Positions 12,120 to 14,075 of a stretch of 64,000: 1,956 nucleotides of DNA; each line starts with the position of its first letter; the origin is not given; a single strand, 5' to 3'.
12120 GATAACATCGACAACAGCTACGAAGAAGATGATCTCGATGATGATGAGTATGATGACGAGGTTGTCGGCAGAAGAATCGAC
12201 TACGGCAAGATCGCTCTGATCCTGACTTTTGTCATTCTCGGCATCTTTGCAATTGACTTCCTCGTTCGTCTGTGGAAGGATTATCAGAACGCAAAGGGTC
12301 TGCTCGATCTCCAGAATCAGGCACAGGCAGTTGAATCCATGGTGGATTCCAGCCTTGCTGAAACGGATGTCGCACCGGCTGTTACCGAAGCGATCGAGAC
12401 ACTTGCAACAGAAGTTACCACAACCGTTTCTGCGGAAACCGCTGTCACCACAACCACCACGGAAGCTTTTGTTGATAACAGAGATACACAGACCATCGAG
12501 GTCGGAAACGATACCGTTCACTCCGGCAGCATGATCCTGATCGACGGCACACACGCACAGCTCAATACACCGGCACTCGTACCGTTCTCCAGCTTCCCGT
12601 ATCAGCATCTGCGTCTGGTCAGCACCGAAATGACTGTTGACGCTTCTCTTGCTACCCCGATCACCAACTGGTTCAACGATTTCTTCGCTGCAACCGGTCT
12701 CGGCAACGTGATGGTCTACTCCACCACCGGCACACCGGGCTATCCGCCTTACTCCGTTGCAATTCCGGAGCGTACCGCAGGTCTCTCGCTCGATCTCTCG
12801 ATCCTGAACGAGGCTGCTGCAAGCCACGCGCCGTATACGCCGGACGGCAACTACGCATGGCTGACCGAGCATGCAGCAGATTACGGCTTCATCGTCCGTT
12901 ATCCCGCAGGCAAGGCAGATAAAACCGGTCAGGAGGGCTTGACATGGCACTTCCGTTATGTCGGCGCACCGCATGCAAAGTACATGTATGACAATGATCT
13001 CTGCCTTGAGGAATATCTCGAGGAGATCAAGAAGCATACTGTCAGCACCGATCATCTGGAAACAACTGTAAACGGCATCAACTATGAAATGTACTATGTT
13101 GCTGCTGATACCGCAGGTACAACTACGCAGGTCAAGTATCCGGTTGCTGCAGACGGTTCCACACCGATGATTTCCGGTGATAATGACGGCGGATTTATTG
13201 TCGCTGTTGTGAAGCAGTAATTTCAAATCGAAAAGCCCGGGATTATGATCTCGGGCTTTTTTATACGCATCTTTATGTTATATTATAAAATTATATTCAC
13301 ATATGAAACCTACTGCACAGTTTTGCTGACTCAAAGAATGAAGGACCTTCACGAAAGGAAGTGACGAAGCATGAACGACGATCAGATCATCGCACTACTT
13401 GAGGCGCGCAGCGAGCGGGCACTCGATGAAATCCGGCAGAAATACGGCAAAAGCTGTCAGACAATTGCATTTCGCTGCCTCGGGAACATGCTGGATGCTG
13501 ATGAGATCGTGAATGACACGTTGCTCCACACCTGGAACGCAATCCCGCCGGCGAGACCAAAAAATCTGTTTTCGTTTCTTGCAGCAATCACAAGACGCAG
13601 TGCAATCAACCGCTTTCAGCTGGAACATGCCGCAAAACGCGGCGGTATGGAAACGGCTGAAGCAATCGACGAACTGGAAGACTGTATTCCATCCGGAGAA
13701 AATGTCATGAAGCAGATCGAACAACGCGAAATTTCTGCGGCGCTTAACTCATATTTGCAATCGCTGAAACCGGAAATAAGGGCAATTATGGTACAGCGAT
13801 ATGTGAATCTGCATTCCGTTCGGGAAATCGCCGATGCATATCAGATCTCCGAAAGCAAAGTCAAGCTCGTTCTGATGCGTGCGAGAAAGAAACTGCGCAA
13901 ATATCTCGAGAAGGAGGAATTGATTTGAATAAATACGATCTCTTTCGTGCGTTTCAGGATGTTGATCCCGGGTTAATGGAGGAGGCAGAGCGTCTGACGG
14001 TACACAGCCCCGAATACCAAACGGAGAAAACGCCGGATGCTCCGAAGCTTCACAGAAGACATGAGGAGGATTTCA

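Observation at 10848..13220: One ORF fuses a PlsC acyltransferase, a ~250-aa polyacidic linker, a TM helix and a VanY-like domain with degenerate catalytic motifs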

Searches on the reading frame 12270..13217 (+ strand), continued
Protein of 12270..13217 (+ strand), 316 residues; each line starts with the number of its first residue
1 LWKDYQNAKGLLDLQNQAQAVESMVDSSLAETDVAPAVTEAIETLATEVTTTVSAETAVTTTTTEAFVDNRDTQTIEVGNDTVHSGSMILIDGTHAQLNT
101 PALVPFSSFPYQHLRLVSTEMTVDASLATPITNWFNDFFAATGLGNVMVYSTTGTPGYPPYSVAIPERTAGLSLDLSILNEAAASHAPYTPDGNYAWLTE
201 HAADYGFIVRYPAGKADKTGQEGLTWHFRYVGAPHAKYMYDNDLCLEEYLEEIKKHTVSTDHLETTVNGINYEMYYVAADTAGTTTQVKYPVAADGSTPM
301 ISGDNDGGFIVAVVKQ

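Call 36: find_encoding_contigs(protein=P0127, flank=6000, max_places=2)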
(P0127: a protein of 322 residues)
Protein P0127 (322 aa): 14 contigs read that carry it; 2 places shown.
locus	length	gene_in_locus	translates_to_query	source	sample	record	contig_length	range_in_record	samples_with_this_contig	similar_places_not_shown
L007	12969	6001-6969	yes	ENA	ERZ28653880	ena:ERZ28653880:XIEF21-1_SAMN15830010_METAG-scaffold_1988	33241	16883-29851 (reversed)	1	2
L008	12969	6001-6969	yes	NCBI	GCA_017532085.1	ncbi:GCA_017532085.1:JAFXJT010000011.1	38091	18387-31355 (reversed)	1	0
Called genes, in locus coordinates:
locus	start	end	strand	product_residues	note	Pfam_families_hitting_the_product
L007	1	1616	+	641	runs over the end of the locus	PF08497:Radical_SAM_N, PF11842:DUF3362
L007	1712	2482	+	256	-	PF00753:Lactamase_B, PF12706:Lactamase_B_2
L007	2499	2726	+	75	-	PF11213:DUF3006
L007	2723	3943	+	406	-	PF00890:FAD_binding_2 (weak), PF01134:GIDA (weak), PF01266:DAO (weak), PF03486:HI0933_like, PF07992:Pyr_redox_2 (faint), PF12831:FAD_oxidored, PF13450:NAD_binding_8 (weak), PF22780:HI0933_like_1st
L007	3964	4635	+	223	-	PF02353:CMAS (weak), PF00891:Methyltransf_2, PF13489:Methyltransf_23, PF13847:Methyltransf_31, PF08241:Methyltransf_11, PF08242:Methyltransf_12, PF13649:Methyltransf_25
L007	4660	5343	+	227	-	PF02224:Cytidylate_kin, PF13189:Cytidylate_kin2, PF13238:AAA_18 (weak), PF13521:AAA_28 (weak), PF13671:AAA_33 (weak), PF13207:AAA_17 (weak)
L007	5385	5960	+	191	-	PF01553:Acyltransferase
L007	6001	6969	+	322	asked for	PF02557:VanY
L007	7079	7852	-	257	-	PF03309:Pan_kinase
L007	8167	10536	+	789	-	PF13802:Gal_mutarotas_2, PF01055:Glyco_hydro_31_2nd, PF21365:Glyco_hydro_31_3rd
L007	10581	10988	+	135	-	PF03703:bPH_2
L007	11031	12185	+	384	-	PF05050:Methyltransf_21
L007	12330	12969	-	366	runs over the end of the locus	PF04055:Radical_SAM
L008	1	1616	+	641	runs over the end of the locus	PF08497:Radical_SAM_N, PF11842:DUF3362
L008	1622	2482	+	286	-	PF00753:Lactamase_B, PF12706:Lactamase_B_2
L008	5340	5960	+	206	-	PF01553:Acyltransferase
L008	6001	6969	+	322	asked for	PF02557:VanY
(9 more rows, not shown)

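Call 38: find_encoding_contigs(protein=P0125, flank=5000, max_places=2)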
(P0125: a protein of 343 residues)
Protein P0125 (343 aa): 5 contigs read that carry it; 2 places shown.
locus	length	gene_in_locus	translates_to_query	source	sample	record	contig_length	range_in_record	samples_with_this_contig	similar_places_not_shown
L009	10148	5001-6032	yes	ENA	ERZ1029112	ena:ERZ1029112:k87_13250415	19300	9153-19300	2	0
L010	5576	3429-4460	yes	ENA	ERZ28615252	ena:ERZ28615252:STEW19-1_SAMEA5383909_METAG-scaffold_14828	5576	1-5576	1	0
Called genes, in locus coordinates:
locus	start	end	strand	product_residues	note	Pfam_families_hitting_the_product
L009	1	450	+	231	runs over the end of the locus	PF18912:DZR_2, PF00156:Pribosyltran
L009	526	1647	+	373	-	PF03403:PAF-AH_p_II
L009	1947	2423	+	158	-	PF00583:Acetyltransf_1, PF13508:Acetyltransf_7 (weak), PF13527:Acetyltransf_9 (weak), PF13673:Acetyltransf_10 (weak)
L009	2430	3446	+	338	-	PF06723:MreB_Mbl, PF00022:Actin (faint), PF00012:HSP70, PF14450:FtsA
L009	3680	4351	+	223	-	PF02224:Cytidylate_kin, PF13189:Cytidylate_kin2, PF13238:AAA_18 (weak), PF13521:AAA_28 (faint), PF13671:AAA_33 (weak), PF13207:AAA_17 (weak)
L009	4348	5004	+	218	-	PF01553:Acyltransferase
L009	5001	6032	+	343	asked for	PF02557:VanY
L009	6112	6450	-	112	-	-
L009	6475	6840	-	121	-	-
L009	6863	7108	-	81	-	-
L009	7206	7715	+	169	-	PF00149:Metallophos, PF12850:Metallophos_2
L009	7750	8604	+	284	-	PF00849:PseudoU_synth_2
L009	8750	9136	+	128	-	PF18616:CdiI_3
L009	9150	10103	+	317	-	PF02517:Rce1-like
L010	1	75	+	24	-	?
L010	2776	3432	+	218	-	PF01553:Acyltransferase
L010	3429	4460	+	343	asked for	PF02557:VanY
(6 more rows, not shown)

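Call 39: find_encoding_contigs(protein=P0126, flank=5000, max_places=2)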
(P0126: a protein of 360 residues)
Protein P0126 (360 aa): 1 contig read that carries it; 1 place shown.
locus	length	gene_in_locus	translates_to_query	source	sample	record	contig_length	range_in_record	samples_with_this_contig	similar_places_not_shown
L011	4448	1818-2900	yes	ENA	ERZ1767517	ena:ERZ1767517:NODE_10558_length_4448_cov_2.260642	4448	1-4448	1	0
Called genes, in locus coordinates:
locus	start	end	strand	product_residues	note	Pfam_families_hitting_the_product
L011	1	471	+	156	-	?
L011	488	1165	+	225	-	PF02224:Cytidylate_kin, PF13189:Cytidylate_kin2, PF13238:AAA_18 (faint), PF13671:AAA_33 (weak), PF13207:AAA_17 (faint)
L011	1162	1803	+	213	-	PF01553:Acyltransferase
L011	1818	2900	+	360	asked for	PF02557:VanY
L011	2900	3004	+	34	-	-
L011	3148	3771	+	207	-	PF11188:DUF2975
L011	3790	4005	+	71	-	PF01381:HTH_3 (weak), PF13443:HTH_26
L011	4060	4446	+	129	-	?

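Call 40: find_encoding_contigs(protein=P0129, flank=5000, max_places=2)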
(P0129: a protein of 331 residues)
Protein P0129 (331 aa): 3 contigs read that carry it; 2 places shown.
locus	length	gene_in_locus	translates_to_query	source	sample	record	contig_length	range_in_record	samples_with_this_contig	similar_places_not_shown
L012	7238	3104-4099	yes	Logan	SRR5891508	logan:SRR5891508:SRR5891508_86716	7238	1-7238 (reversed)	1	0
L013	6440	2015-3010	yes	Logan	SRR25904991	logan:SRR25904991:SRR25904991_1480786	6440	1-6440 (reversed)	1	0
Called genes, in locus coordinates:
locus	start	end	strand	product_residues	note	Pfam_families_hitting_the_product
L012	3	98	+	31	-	?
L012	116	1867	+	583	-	PF00111:Fer2 (weak), PF13510:Fer2_4, PF10588:NADH-G_4Fe-4S_3, PF13237:Fer4_10 (faint), PF22117:Fer4_Nqo3 (weak), PF12838:Fer4_7, PF02906:Fe_hyd_lg_C, PF02256:Fe_hyd_SSU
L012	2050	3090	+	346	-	PF00768:Peptidase_S11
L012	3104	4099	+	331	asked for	PF02557:VanY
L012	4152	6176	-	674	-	PF13290:CHB_HEX_C_1, PF13287:Fn3_assoc, PF08757:CotH, PF18998:Flg_new_2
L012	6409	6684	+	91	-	PF00216:Bac_DNA_binding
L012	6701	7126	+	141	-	PF20069:DUF6465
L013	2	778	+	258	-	?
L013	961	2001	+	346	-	PF00768:Peptidase_S11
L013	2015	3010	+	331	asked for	PF02557:VanY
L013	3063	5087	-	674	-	PF13290:CHB_HEX_C_1, PF13287:Fn3_assoc, PF08757:CotH, PF18998:Flg_new_2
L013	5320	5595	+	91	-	PF00216:Bac_DNA_binding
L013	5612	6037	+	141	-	PF20069:DUF6465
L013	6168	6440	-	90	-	?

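Call 44: find_related_loci(query=A2, collection=genome_contigs, flank=6000)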
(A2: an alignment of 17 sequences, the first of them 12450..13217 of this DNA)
Query A2 (256 aa) in genome_contigs; peptide patterns used: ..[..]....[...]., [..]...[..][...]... (x = any residue, [..] = any of these).
600 stretches matched a pattern (row limit reached: there are more); 598 encode a relative of the query (tblastn E <= 1e-3); the best 80 are kept; 80 distinct loci.
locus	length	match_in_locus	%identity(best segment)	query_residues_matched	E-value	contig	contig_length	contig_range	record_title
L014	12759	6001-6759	55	6-256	3e-92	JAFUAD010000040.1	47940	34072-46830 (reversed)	MAG: Oscillospiraceae bacterium isolate RGIG4308 Roe_deer_Duodenum-2__c1107, whole genome shotgun sequence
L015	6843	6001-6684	42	23-253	9e-62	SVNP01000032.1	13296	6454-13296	MAG: Ruminococcus sp. isolate SIG542 NODE_78866_length_13296_cov_1.831802, whole genome shotgun sequence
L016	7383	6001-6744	35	21-253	4e-37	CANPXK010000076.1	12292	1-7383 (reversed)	MAG: uncultured Clostridia bacterium isolate Lapin-004__bin96 genome assembly, contig: Lapin-004__NODE_6952_length_12292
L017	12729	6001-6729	34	21-253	9e-36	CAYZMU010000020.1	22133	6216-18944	MAG TPA_asm: uncultured Ruminococcus sp. isolate SRP314395_co1_85 genome assembly, contig: NODE_1993_length_22133_cov_48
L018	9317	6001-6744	31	14-253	1e-34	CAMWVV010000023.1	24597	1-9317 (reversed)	MAG TPA_asm: uncultured Ruminococcus sp. isolate SRR14411294_bin.3_metawrap_v1.3_MAG genome assembly, contig: NODE.102_l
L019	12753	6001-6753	36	21-253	2e-34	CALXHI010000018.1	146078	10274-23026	MAG: uncultured Clostridia bacterium isolate E04__bin30 genome assembly, contig: E04__k127_3893835, whole genome shotgun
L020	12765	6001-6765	32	9-253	1e-33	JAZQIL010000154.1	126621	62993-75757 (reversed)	MAG: Oscillospiraceae bacterium isolate T1900044625_TS20190091.MAGScoT_cleanbin_000006 SGB_928_k141_140041, whole genome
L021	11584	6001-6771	34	1-252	7e-35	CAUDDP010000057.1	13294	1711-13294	MAG TPA_asm: uncultured Oscillospiraceae bacterium isolate ERR9578185_bin.14_MetaWRAP_v1.3_MAG genome assembly, contig:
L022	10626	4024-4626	37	65-253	4e-32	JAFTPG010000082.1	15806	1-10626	MAG: Ruminococcus sp. isolate RGIG4025 Roe_deer_Cecum-5__c226393, whole genome shotgun sequence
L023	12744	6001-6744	33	21-253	7e-32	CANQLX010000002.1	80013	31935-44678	MAG: uncultured Clostridia bacterium isolate Lapin-013__bin48 genome assembly, contig: Lapin-013__NODE_164_length_80013_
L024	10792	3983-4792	32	1-253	6e-32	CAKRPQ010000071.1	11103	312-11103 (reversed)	MAG: uncultured Eubacteriales bacterium isolate REFINED_METABAT215_TOP10_CONTIGS_1500_ASSEMBLY_K77_MERGED__Hadza_MoBio_h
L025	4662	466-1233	32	14-253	9e-32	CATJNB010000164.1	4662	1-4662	MAG: uncultured Eubacteriales bacterium isolate iMGMC-685_1678881677 genome assembly, contig: MegahitA5_201588, whole ge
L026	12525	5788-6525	31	25-255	1e-31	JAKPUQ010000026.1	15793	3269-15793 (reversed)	MAG: Bacillota bacterium isolate USPA_maxbin.103 k141_376074, whole genome shotgun sequence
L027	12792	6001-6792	32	15-256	1e-31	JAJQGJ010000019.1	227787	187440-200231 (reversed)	MAG: Oscillospiraceae bacterium isolate U.11_4 NODE_4_length_227787_cov_57.604891, whole genome shotgun sequence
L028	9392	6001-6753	31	10-251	2e-31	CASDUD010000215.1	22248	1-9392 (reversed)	uncultured Ruminococcus sp. isolate CO.O94.metabat-bins.5 genome assembly, contig: CO.O94.metabat-bins.5.fa_k141_6566629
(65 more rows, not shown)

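Call 56: find_encoding_contigs(protein=P0124, flank=4000, max_places=1)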
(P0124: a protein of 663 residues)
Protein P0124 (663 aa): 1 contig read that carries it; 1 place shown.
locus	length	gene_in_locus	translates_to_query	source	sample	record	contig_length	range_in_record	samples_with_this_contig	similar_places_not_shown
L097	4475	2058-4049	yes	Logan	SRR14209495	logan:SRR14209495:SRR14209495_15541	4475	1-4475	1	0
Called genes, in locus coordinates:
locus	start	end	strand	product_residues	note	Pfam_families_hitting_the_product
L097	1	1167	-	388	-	PF00365:PFK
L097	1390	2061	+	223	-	PF02224:Cytidylate_kin, PF13189:Cytidylate_kin2, PF13238:AAA_18 (weak), PF13207:AAA_17 (faint)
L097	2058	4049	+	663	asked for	PF01553:Acyltransferase, PF02557:VanY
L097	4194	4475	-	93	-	?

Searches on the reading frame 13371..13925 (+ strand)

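Call 3: search_protein_families(library=pfam, proteins=[window:13371-13925:+], max_evalue=1)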
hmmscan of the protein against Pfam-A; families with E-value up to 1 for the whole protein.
window:13371-13925:+ (185 aa): 10 families
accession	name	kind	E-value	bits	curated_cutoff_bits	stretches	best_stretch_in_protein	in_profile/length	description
PF07638.17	Sigma70_ECF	-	6.9e-09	36.3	21.1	1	63-179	72-183/185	ECF sigma factor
PF04545.22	Sigma70_r4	-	5.6e-08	32.6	24.1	1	129-177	2-50/50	Sigma-70, region 4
PF04542.20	Sigma70_r2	-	1.1e-07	32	24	1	25-82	5-65/71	Sigma-70 region 2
PF08281.18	Sigma70_r4_2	-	1.8e-07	31.2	25.7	1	124-175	3-54/54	Sigma-70, region 4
PF06530.18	Phage_antitermQ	-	6.6e-05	23.3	26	1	128-180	59-111/118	Phage antitermination protein Q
PF13384.12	HTH_23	-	0.0015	18.8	24.6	1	133-164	3-34/50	Homeodomain-like domain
PF13518.12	HTH_28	-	0.0046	17.4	25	1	137-165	2-30/52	Helix-turn-helix domain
PF04297.20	UPF0122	-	0.01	16.5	22.7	1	137-184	23-70/101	Putative helix-turn-helix protein, YlxM / p13 like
PF00305.24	Lipoxygenase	-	0.069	12.1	23.6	1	98-178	79-156/673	Lipoxygenase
PF05596.16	Taeniidae_ag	-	0.15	12.3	31.9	0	156-180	26-50/55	Taeniidae antigen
